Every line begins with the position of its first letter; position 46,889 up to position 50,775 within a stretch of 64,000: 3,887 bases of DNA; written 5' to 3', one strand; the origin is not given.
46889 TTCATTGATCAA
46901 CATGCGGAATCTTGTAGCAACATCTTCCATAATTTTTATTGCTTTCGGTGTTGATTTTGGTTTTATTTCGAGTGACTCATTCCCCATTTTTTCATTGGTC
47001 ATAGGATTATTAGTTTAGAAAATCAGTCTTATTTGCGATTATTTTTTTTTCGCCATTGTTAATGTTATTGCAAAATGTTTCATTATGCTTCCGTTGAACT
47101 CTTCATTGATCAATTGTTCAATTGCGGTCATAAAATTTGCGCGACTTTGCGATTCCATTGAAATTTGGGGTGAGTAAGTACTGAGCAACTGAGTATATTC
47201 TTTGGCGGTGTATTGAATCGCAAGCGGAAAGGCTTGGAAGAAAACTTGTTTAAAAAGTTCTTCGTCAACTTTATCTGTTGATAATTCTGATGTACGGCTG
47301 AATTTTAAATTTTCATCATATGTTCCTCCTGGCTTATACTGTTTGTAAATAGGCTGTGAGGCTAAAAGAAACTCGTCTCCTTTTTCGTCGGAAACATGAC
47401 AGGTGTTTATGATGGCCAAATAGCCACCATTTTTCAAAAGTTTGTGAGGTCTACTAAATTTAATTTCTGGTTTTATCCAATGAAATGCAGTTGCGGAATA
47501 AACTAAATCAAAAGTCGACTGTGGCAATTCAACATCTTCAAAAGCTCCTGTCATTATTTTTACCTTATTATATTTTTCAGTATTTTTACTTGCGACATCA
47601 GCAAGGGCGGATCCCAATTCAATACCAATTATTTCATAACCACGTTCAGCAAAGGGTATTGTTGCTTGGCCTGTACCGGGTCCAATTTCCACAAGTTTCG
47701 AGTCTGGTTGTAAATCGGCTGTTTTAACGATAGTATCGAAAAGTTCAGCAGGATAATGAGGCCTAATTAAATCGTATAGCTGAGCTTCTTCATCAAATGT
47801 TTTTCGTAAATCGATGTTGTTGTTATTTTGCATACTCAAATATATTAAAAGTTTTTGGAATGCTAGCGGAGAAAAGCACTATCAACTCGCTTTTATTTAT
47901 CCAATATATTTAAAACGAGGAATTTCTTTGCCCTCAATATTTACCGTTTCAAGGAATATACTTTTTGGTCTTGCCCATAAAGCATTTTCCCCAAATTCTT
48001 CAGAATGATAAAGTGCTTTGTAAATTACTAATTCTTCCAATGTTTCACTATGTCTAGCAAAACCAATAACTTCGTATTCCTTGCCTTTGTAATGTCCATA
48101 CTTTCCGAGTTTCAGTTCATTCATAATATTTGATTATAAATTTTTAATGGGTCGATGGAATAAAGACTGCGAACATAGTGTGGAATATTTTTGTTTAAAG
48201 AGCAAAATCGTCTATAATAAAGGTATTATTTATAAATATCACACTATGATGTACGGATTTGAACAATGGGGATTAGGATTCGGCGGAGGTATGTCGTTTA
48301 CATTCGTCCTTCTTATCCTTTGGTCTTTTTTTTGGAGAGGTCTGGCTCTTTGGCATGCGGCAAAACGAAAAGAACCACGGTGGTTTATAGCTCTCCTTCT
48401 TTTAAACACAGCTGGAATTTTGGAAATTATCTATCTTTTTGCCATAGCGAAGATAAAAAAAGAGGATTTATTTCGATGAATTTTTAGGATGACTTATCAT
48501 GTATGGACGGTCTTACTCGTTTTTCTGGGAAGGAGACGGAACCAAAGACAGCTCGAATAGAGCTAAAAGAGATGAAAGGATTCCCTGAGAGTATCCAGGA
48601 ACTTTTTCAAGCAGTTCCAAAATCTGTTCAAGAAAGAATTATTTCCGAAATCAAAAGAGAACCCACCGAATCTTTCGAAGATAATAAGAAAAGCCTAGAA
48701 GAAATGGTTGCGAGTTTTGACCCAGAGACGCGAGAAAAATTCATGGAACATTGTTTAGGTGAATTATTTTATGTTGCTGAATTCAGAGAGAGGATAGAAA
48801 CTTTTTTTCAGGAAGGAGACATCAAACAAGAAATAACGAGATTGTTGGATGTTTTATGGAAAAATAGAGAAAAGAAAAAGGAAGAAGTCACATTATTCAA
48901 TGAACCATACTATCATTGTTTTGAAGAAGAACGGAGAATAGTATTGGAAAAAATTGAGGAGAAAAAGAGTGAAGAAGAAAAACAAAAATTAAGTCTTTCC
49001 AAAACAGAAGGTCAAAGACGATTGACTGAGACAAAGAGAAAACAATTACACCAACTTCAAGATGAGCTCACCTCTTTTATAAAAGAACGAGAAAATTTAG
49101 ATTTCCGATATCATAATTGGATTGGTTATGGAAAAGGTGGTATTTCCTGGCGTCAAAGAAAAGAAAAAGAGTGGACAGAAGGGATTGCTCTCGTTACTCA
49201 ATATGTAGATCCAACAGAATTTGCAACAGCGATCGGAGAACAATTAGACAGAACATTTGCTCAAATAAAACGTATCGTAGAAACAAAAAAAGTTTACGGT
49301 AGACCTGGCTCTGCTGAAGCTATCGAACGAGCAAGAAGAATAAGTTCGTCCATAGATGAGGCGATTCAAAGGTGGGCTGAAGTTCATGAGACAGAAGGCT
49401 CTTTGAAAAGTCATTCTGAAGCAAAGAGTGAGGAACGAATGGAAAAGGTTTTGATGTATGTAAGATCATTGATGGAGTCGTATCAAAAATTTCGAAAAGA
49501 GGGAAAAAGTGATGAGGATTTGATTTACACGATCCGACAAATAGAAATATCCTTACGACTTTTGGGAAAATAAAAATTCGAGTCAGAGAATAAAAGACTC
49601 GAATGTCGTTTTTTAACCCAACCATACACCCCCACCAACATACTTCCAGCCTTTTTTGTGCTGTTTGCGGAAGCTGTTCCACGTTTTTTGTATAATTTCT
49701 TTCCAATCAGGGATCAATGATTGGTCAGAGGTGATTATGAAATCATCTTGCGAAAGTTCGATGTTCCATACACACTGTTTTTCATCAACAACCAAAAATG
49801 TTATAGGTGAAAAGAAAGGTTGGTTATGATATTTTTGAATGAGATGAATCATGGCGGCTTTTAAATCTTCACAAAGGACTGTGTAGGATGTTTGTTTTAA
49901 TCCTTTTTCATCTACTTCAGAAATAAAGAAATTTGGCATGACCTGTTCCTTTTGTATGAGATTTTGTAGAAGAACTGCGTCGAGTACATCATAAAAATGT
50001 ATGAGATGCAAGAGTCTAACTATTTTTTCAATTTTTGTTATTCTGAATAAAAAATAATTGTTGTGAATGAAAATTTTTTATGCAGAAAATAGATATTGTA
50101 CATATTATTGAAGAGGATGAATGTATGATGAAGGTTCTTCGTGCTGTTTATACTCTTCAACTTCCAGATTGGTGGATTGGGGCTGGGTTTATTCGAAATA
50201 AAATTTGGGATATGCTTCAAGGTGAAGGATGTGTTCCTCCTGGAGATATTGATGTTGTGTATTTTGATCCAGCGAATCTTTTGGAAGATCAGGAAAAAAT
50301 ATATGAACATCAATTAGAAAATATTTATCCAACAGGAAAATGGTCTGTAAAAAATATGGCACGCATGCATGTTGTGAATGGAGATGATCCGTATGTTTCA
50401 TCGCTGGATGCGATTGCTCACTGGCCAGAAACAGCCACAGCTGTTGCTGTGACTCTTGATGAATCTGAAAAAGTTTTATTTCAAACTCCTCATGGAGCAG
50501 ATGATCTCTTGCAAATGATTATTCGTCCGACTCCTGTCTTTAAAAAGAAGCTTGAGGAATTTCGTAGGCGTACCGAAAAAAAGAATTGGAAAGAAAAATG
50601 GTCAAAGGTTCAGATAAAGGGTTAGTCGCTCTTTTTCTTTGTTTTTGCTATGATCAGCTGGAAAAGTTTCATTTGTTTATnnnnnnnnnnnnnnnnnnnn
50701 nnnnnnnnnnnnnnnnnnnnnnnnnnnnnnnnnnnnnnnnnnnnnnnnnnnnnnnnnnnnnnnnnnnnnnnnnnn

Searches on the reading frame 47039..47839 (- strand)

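Call 7: search_protein_families(library=pfam, proteins=[window:47039-47839:-], max_evalue=0.01)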
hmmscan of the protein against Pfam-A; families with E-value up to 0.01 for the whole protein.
window:47039-47839:- (266 aa): 9 families
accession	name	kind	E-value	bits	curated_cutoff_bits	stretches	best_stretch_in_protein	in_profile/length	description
PF08241.18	Methyltransf_11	-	5.9e-16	59.3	21.2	1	50-143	1-95/95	Methyltransferase domain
PF13649.12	Methyltransf_25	-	3.3e-13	50.6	27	1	50-139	2-97/97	Methyltransferase domain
PF00398.26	RrnaAD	-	6.2e-10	39.1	24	1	33-109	18-94/263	Ribosomal RNA adenine dimethylase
PF08242.18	Methyltransf_12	-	2.4e-09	38.3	30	1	50-141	1-98/98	Methyltransferase domain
PF13489.12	Methyltransf_23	-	6.8e-09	36.1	27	1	28-144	4-117/164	Methyltransferase domain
PF13847.12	Methyltransf_31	-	2e-07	31.3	27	1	46-149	4-115/145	Methyltransferase domain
PF02353.26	CMAS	-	1.4e-06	28.3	27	1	34-174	51-195/273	Mycolic acid cyclopropane synthetase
PF08123.19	DOT1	-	0.00085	19.4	23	1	32-98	29-97/205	Histone methylation protein DOT1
PF09445.16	Methyltransf_15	-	0.0099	15.9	22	0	50-122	5-61/165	RNA cap guanine-N2 methyltransferase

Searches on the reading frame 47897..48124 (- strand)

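Call 76: search_protein_families(library=pfam, proteins=[window:47897-48124:-], max_evalue=0.1)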
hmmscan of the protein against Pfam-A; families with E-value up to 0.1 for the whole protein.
window:47897-48124:- (75 aa): 1 family
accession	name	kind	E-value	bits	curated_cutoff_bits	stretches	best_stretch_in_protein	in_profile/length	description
PF07866.17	DUF1653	-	4.8e-26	91.3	23.5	1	7-72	1-61/62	Protein of unknown function (DUF1653)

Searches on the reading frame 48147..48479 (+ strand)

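Call 76: search_protein_families(library=pfam, proteins=[window:48147-48479:+], max_evalue=0.1)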
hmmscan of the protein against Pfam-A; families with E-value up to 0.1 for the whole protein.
window:48147-48479:+ (110 aa): 2 families
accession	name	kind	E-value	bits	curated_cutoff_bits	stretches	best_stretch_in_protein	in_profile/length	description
PF18893.5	DUF5652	-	3.8e-22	78.2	23.4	1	52-105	15-68/71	Family of unknown function (DUF5652)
PF07694.17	5TM-5TMR_LYT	-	0.066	13.2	24.6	1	45-106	77-139/169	5TMR of 5TMR-LYT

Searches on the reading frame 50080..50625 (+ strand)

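Call 15: search_protein_families(library=pfam, proteins=[window:50080-50625:+], max_evalue=0.01)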
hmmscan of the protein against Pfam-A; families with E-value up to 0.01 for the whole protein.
window:50080-50625:+ (181 aa): 1 family
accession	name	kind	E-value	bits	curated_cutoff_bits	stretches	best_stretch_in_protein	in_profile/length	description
PF06042.17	NTP_transf_6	-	6.3e-54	182.5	25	1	22-179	2-159/159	Nucleotidyltransferase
